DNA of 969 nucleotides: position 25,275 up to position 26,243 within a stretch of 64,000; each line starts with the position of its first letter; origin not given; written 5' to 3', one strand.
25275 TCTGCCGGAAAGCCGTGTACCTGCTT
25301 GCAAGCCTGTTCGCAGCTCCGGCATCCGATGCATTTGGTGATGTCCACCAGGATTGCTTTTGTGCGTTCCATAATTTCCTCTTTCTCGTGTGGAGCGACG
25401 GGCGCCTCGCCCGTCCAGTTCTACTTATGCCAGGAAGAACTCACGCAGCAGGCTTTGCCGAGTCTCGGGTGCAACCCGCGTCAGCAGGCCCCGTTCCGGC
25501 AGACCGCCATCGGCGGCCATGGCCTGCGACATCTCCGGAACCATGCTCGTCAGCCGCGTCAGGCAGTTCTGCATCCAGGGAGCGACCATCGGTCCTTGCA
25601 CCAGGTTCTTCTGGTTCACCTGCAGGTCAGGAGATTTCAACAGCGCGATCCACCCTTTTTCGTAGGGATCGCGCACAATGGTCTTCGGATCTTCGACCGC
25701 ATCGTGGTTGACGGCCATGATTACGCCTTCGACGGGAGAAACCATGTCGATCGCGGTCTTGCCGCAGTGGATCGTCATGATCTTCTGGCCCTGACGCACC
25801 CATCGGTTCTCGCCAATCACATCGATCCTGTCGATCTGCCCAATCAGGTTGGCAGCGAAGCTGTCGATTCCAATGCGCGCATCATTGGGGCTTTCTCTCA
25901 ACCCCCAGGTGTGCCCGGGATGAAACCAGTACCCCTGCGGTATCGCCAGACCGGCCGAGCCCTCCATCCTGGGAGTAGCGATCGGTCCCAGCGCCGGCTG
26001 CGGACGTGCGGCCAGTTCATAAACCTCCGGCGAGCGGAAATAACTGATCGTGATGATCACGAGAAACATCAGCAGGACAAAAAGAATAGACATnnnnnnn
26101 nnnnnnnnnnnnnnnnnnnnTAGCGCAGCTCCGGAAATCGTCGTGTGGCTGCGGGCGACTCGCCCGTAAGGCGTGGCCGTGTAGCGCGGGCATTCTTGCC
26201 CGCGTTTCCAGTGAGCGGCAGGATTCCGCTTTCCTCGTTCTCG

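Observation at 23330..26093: Membrane-anchored GcvH-like carrier + signal-less 4x[4Fe-4S] subunit + NrfD-like subunit, with no catalytic subunit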

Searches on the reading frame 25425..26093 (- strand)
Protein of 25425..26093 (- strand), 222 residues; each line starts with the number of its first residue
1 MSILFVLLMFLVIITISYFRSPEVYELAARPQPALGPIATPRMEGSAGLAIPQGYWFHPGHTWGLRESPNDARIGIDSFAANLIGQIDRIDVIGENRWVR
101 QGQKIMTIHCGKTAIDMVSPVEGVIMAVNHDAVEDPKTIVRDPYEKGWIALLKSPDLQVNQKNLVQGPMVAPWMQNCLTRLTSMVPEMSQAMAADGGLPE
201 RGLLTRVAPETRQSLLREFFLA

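Call 3: search_protein_families(library=pfam, proteins=[window:25425-26093:-], max_evalue=0.01)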
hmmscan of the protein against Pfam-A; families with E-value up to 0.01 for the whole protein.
window:25425-26093:- (222 aa): 1 family
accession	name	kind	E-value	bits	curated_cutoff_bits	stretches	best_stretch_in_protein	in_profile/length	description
PF01597.25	GCV_H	-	2.1e-18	66.8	22.2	1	61-167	7-112/122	Glycine cleavage H-protein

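Call 4: search_protein_families(library=ncbifam, proteins=[window:25425-26093:-], max_evalue=0.01)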
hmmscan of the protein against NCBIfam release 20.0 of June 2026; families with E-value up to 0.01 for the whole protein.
window:25425-26093:- (222 aa): 4 families
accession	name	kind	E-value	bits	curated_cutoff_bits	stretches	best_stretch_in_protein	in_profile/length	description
NF002270.0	PRK01202.1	subfamily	3.3e-19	68.9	117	1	51-164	4-116/129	glycine cleavage system protein GcvH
TIGR00527.1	gcvH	equivalog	9.7e-16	58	115.85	1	52-164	3-115/129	glycine cleavage system protein GcvH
TIGR03077.1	not_gcvH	equivalog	2.2e-11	43.8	144.05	1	61-154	6-99/110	glycine cleavage protein H-like protein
NF045810.1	GcvH_rel_desulf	equivalog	1.2e-09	38.1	150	1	49-156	10-116/167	GcvH-related protein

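Call 7: find_homologous_proteins(query=window:25425-26093:-)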
Query window:25425-26093:- (222 aa): 1159 proteins with E <= 0.001 among 1584 candidates; the best 120 are listed.
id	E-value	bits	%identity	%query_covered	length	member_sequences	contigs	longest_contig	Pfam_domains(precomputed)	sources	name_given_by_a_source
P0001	1.7e-144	497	99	100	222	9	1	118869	PF01597.26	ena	-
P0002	5.3e-133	459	90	100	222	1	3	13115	PF01597.26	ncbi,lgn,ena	ncbi:MAG: glycine cleavage system protein H [Terriglobales bacterium]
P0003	1.4e-131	455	90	100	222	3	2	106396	PF01597.26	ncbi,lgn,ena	-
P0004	1.7e-129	448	87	100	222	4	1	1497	PF01597.26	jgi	jgi:glycine cleavage system H lipoate-binding protein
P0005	2.7e-129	447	87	100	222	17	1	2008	PF01597.26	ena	-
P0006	1.3e-127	442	86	100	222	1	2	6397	PF01597.26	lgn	-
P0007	5.6e-127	440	86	100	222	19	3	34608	PF01597.26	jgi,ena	-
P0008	2.8e-125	434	86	100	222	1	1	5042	PF01597.26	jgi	jgi:glycine cleavage system H lipoate-binding protein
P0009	7.6e-124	429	83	100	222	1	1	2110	PF01597.26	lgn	-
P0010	7.9e-124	429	84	100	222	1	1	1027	PF01597.26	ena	-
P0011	1.7e-123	428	83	100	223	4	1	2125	PF01597.26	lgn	-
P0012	8.2e-123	426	83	100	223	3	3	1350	PF01597.26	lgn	-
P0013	1.1e-122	426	84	100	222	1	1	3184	PF01597.26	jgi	jgi:glycine cleavage system H lipoate-binding protein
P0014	3.7e-121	421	82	100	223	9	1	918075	PF01597.26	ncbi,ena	-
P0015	6.5e-121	420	81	100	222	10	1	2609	PF01597.26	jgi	-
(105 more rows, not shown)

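Call 15: find_related_loci(query=A2, collection=genome_contigs, flank=8000)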
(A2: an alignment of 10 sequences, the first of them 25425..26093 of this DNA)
Query A2 (222 aa) in genome_contigs; peptide patterns used: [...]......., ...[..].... (x = any residue, [..] = any of these).
301 stretches matched a pattern; 277 encode a relative of the query (tblastn E <= 1e-3); the best 80 are kept; 80 distinct loci.
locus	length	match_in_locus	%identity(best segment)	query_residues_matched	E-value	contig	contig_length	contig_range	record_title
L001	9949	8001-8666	90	1-222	1e-137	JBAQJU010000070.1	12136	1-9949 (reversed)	MAG: Terriglobales bacterium isolate MFD06665_ilm_asm_bin27 k127_231747, whole genome shotgun sequence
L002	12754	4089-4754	87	1-222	6e-134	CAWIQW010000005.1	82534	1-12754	MAG: uncultured Acidobacteriaceae bacterium isolate MFD01689.bin.2.23 genome assembly, contig: contig_22144, whole genom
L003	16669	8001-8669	82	1-222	4e-126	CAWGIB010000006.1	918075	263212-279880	MAG: uncultured Acidobacteriaceae bacterium isolate MFD09671.bin.1.185 genome assembly, contig: contig_3366, whole genom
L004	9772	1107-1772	80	1-222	8e-126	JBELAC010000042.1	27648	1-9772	MAG: Terriglobales bacterium isolate SPRUCE 84 SPRUCE_84_42, whole genome shotgun sequence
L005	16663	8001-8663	78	1-221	8e-121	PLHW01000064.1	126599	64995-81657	MAG: Acidobacteriaceae bacterium isolate bog_205 73.20110800_S1M.45_contig_553, whole genome shotgun sequence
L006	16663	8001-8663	77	1-222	1e-115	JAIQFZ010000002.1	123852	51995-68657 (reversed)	MAG: Terriglobia bacterium isolate SRVP_41 SRVP18_hole-7m-from-trench_1_20cm_scaffold_78, whole genome shotgun sequence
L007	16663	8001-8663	77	1-222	3e-115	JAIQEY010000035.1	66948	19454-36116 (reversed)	MAG: Terriglobia bacterium isolate SRVP_12 SR-VP_26_10_2019_B_35cm_scaffold_425, whole genome shotgun sequence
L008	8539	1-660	86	3-222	5e-131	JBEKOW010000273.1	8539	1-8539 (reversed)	MAG: Terriglobales bacterium isolate SPRUCE 44 SPRUCE_44_273, whole genome shotgun sequence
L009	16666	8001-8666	68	1-222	5e-105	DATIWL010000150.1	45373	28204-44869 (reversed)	MAG TPA_asm: Terriglobales bacterium isolate SMAG_U15222 k141_4913232, whole genome shotgun sequence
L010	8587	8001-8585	73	1-196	2e-98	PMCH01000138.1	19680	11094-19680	MAG: Acidobacteriaceae bacterium isolate fen_335 73.20120700_E3M.19_contig_8972, whole genome shotgun sequence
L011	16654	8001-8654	66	1-222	4e-98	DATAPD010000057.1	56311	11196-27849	MAG TPA_asm: Terriglobales bacterium isolate SMAG_U7062 k141_4123804, whole genome shotgun sequence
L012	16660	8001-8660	67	1-222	4e-98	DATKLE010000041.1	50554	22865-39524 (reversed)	MAG TPA_asm: Terriglobales bacterium isolate SMAG_U14677 k141_2266227, whole genome shotgun sequence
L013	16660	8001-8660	64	1-222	1e-94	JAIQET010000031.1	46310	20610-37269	MAG: Terriglobia bacterium isolate SRVP_17 SR-VP_26_10_2019_1_100cm_scaffold_621, whole genome shotgun sequence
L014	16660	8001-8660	65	1-222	2e-91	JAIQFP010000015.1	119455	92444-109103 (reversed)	MAG: Terriglobia bacterium isolate SRVP_3 SR-VP_26_10_2019_C_30cm_scaffold_129, whole genome shotgun sequence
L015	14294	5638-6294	60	1-222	5e-91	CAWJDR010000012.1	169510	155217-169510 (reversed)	MAG: uncultured Acidobacteriota bacterium isolate MFD06298.bin.2.127 genome assembly, contig: contig_52614, whole genome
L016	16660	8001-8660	62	1-222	6e-91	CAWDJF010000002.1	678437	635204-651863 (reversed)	MAG: Terriglobia bacterium isolate MFD06714.bin.1.120 genome assembly, contig: contig_18047, whole genome shotgun sequen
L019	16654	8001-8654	60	1-222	5e-90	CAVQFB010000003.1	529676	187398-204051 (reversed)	MAG: uncultured Acidobacteriota bacterium isolate MFD05705.bin.1.83 genome assembly, contig: contig_12021, whole genome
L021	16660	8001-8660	60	1-222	2e-89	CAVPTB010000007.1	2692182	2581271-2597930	MAG: uncultured Acidobacteriaceae bacterium isolate MFD09671.bin.2.121 genome assembly, contig: contig_4106, whole genom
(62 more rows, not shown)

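Call 20: search_solved_structures(query=A2, max_evalue=0.01, show_alignments=2)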
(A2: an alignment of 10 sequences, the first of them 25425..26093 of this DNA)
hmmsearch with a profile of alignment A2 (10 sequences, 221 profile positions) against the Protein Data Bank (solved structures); distinct sequences matched with E-value up to 0.01: 13.
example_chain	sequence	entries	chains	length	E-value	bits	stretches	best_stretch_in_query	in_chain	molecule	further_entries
1onl_A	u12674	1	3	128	4.9e-15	59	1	48-156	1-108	glycine cleavage system H protein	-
3ift_A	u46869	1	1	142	4.9e-13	52.5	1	49-157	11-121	Glycine cleavage system H protein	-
3hgb_A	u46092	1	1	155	5.9e-13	52.2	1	49-157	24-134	Glycine cleavage system H protein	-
3tzu_A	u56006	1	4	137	5.4e-12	49.1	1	49-152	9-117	Glycine cleavage system H protein 1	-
3a8i_E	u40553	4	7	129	1.1e-11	48.1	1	50-155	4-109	Glycine cleavage system H protein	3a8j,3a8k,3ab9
3a7a_B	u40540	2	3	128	1.2e-11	48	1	50-155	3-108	Glycine cleavage system H protein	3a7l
1dxm_A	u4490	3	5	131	1.2e-11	47.9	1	52-155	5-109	H PROTEIN | H PROTEIN OF THE GLYCINE CLEAVAGE SYSTEM | H-PROTEIN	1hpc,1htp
2ka7_A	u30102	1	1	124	3.1e-10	43.3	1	58-151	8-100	Glycine cleavage system H protein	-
1zko_A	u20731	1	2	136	3.6e-10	43.1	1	57-151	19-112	Glycine cleavage system H protein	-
2edg_A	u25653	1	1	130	1.2e-06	31.7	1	53-151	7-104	Glycine cleavage system H protein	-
3klr_A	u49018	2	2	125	1.4e-06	31.4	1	56-150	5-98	Glycine cleavage system H protein | Glycine cleavage system H protein, mitochondrial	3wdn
8ugo_E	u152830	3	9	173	4.9e-06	29.6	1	56-150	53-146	Glycine cleavage system H protein, mitochondrial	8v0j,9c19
3mxu_A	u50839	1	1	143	5.2e-06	29.5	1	55-151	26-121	Glycine cleavage system H protein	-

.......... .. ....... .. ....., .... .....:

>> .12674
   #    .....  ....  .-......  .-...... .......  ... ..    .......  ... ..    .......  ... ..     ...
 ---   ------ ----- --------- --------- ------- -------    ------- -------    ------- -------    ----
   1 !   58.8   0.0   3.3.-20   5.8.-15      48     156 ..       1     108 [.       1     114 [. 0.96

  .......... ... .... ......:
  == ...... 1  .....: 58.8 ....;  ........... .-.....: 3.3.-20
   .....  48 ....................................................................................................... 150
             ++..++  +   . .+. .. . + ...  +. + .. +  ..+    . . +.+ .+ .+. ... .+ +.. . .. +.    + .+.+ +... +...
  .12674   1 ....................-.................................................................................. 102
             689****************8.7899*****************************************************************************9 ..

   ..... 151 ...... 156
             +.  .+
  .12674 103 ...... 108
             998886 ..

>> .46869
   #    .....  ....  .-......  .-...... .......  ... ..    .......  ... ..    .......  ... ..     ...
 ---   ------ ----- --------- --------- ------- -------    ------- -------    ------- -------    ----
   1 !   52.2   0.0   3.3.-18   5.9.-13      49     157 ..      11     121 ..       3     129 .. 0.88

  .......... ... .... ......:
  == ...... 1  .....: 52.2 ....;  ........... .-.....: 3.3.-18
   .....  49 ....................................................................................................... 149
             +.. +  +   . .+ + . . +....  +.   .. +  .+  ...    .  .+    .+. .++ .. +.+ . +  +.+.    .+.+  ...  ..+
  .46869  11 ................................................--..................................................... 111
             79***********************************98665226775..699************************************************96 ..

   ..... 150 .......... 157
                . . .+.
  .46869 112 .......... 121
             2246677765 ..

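Call 32: predict_structure(alignment_id=A2)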
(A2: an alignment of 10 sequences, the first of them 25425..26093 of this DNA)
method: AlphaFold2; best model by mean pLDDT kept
length: 222 residues; sequences in the alignment: 10
mean_pLDDT: 43.0   pTM: 0.38
mean pLDDT of the five models: 43.0, 40.3, 37.9, 37.8, 36.9
residues with pLDDT >= 90: 0; 70-90: 14; 50-70: 50; < 50: 158
segments of 3 or more residues with pLDDT < 50: 18-85, 120-125, 143-148, 150-222
pLDDT, mean of each block of 10 residues (from residue 1): 81 62 30 28 29 36 35 31 52 55 58 56 51 60 48 36 28 30 35 29 39 40 26
secondary structure, 60 per line:
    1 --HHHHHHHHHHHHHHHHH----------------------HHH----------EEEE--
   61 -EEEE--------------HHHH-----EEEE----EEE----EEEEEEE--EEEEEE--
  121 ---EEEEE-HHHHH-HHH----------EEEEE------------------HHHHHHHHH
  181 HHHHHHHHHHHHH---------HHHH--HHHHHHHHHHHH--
elements in order: H3-19 E55-58 E62-65 H80-83 E89-92 E97-99 E104-110 E113-118 E124-128 H130-134 E149-153 H172-193 H203-206 H209-220

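Call 33: search_protein_families(library=pfam, proteins=[L019:6363-7763:+, L019:5530-6312:+, L011:12036-13280:+, L016:10774-11226:-, L021:4781-5563:-], max_evalue=0.0001)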
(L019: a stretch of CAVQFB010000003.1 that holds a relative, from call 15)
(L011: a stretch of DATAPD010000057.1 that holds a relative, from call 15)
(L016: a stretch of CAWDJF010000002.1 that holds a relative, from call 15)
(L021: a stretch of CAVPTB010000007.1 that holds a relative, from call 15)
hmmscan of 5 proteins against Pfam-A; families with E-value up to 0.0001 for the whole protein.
L019:6363-7763:+ (466 aa): 9 families
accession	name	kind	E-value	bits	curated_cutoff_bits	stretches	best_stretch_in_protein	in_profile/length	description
PF00158.32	Sigma54_activat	-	3.5e-66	222.5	20.2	1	146-310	4-167/168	Sigma-54 interaction domain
PF00072.30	Response_reg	-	1.3e-27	96.6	30.2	1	5-114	1-110/111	Response regulator receiver domain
PF25601.1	AAA_lid_14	-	8.8e-26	90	27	1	316-398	1-83/87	AAA+ ATPase lid domain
PF14532.12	Sigma54_activ_2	-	1.9e-17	64.2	25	1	159-315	15-138/138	Sigma-54 interaction domain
PF02954.25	HTH_8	-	3e-12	46.5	22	1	416-456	1-41/42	Bacterial regulatory protein, Fis family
PF07728.20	AAA_5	-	1.2e-09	38.7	22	1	168-288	2-125/139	AAA domain (dynein-related subfamily)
PF00004.35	AAA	-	8.2e-06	26.7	21.2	1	168-298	1-124/131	ATPase family associated with various cellular activities (AAA)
PF07724.20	AAA_2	-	1.4e-05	25.7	27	1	166-291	4-130/166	AAA domain (Cdc48 subfamily)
PF01078.27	Mg_chelatase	-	1.9e-05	24.6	20.3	0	148-191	9-48/207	Magnesium chelatase, subunit ChlI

L019:5530-6312:+ (260 aa): 2 families
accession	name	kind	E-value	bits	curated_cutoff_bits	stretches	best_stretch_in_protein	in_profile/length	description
PF02518.31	HATPase_c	-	5.2e-30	104.6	26.4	1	138-245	2-110/111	Histidine kinase-, DNA gyrase B-, and HSP90-like ATPase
PF00512.31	HisKA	-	3e-08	34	26.9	1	31-92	2-63/66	His Kinase A (phospho-acceptor) domain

L011:12036-13280:+ (414 aa): 2 families
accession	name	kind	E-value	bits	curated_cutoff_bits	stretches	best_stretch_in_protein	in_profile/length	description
PF03600.22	CitMHS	-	4.7e-64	217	31.9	1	24-362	1-336/336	Citrate transporter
PF02040.21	ArsB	-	8.3e-12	45.6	22.2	1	16-407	3-416/423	Arsenical pump membrane protein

L016:10774-11226:- (150 aa): 1 family
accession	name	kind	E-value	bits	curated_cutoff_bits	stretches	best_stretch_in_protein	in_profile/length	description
PF20554.3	DUF6766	-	9.2e-06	25.5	27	0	54-77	71-94/221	Domain of unknown function (DUF6766)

L021:4781-5563:- (260 aa): 8 families
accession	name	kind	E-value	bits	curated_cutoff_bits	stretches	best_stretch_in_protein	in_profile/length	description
PF13247.11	Fer4_11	-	2.4e-20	73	26.2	1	55-150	5-100/100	4Fe-4S dicluster domain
PF12838.12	Fer4_7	-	2.8e-11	44.1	27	2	12-76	2-52/52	4Fe-4S dicluster domain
PF00037.32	Fer4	-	8.6e-11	41.6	21.1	1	85-105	1-21/24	4Fe-4S binding domain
PF13187.11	Fer4_9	-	1.5e-10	41.3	27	2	91-144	1-51/52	4Fe-4S dicluster domain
PF12797.12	Fer4_2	-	1.9e-10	40.4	24.5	1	84-104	2-22/22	4Fe-4S binding domain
PF13237.11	Fer4_10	-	1e-09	38.6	25.5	1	86-141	3-53/53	4Fe-4S dicluster domain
PF12837.12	Fer4_6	-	6e-09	35.9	25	1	85-106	2-23/24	4Fe-4S binding domain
PF13183.11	Fer4_8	-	7.4e-05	23.6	27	0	10-75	3-67/68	4Fe-4S dicluster domain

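Call 34: search_protein_representatives(alignment_id=A2)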
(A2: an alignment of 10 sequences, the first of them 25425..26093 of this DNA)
Query: 10 sequences, 221 profile positions. Proteins with E-value up to 0.001 (for the whole library): 4879; up to 1e-10: 1681; up to 1e-30: 77. The best 150 are listed.
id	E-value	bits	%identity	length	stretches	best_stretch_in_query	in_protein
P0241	8.3e-74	264.3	-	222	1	1-221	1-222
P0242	1.4e-72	260.3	-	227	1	1-219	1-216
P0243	5.9e-72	258.3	-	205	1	1-155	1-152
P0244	5.8e-68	245.2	-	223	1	1-220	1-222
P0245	1.3e-67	244.1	-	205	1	37-212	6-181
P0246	1.3e-67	244.0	-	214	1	2-219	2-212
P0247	3.6e-67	242.6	-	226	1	1-221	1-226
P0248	2.3e-62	226.9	-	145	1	1-146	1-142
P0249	2.1e-60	220.5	-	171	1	63-190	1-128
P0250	7.8e-56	205.6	-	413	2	42-220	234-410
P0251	5.6e-55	202.8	-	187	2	1-90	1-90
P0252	2.6e-53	197.3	-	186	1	48-219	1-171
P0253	2.8e-53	197.2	-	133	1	90-220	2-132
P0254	1.3e-52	195.0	-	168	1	64-176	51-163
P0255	7.6e-52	192.5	-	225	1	1-220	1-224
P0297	2.6e-33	131.9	-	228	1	3-219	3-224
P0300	1.6e-32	129.3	-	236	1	9-220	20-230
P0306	7.0e-32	127.3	-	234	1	6-220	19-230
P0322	1.7e-30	122.7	-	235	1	6-220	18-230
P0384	1.9e-26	109.5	-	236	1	1-219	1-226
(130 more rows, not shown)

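Call 37: find_encoding_contigs(protein=P0300, flank=8000, max_places=4)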
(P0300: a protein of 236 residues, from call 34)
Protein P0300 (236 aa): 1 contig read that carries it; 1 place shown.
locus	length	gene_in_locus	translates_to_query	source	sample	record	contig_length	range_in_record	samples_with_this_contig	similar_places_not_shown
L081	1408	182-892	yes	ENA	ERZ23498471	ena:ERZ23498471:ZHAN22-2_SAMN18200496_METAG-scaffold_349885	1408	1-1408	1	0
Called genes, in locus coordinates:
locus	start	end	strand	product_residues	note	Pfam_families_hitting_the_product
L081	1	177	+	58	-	?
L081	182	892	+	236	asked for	PF01597:GCV_H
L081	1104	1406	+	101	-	?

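Call 38: find_encoding_contigs(protein=P0297, flank=8000, max_places=4)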
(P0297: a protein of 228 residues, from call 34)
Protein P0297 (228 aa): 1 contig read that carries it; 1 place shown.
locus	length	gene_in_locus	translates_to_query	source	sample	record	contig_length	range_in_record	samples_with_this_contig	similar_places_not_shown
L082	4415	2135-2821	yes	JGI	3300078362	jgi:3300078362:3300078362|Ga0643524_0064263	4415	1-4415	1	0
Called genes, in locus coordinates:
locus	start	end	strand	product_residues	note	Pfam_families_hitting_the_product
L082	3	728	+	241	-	?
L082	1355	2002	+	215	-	PF01597:GCV_H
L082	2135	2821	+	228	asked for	PF01597:GCV_H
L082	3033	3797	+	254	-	PF12837:Fer4_6 (faint), PF12838:Fer4_7 (weak), PF13247:Fer4_11, PF12838:Fer4_7 (weak), PF00037:Fer4 (weak), PF12797:Fer4_2 (weak), PF13237:Fer4_10 (weak), PF13187:Fer4_9 (weak)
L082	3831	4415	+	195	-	?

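Call 40: find_homologous_proteins(query=A3, max_evalue=1e-10)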
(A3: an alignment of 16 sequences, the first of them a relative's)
Query A3 (16 sequences) (225 aa, profile of the alignment): 5966 proteins with E <= 1e-10 among 8000 candidates; the best 120 are listed.
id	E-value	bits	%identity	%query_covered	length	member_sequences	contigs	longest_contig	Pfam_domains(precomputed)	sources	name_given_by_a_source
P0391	9.1e-75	269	-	-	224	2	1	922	PF01597.26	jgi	jgi:glycine cleavage system H protein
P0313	2.9e-74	267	-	-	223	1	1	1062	PF01597.26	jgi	jgi:glycine cleavage system H lipoate-binding protein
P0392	4.9e-74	266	59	100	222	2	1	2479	PF01597.26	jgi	-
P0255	7.0e-74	266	100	100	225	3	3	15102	PF01597.26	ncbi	-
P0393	1.0e-73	265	57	100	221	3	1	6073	PF01597.26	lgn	-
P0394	1.6e-73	265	54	100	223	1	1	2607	PF01597.26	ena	-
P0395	1.9e-73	264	58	93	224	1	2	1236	PF01597.26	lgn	-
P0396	2.0e-73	264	58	100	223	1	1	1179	PF01597.26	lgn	-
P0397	2.5e-73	264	54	100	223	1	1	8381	PF01597.26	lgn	-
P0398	2.7e-73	264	55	100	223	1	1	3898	PF01597.26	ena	-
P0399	2.8e-73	264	55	100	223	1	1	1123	PF01597.26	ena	-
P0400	3.0e-73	264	57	100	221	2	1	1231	PF01597.26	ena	-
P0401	3.2e-73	264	55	100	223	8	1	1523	PF01597.26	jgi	jgi:glycine cleavage system H lipoate-binding protein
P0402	3.9e-73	263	55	100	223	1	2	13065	PF01597.26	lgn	-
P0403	3.9e-73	263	57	100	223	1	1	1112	PF01597.26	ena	-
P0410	5.1e-73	263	94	100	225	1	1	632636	PF01597.26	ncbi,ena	-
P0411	5.6e-73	263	-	-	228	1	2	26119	PF01597.26,PF28260.1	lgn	-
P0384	6.5e-73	263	-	-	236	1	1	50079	PF25984.1,PF01597.26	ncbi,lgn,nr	ncbi:glycine cleavage system protein H [candidate division KSB1 bacterium]|nr:glycine cleavage syste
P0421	1.1e-72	262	54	100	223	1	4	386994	PF01597.26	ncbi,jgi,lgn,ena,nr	ncbi:MAG TPA: glycine cleavage system protein H [Verrucomicrobiae bacterium]|nr:glycine cleavage sys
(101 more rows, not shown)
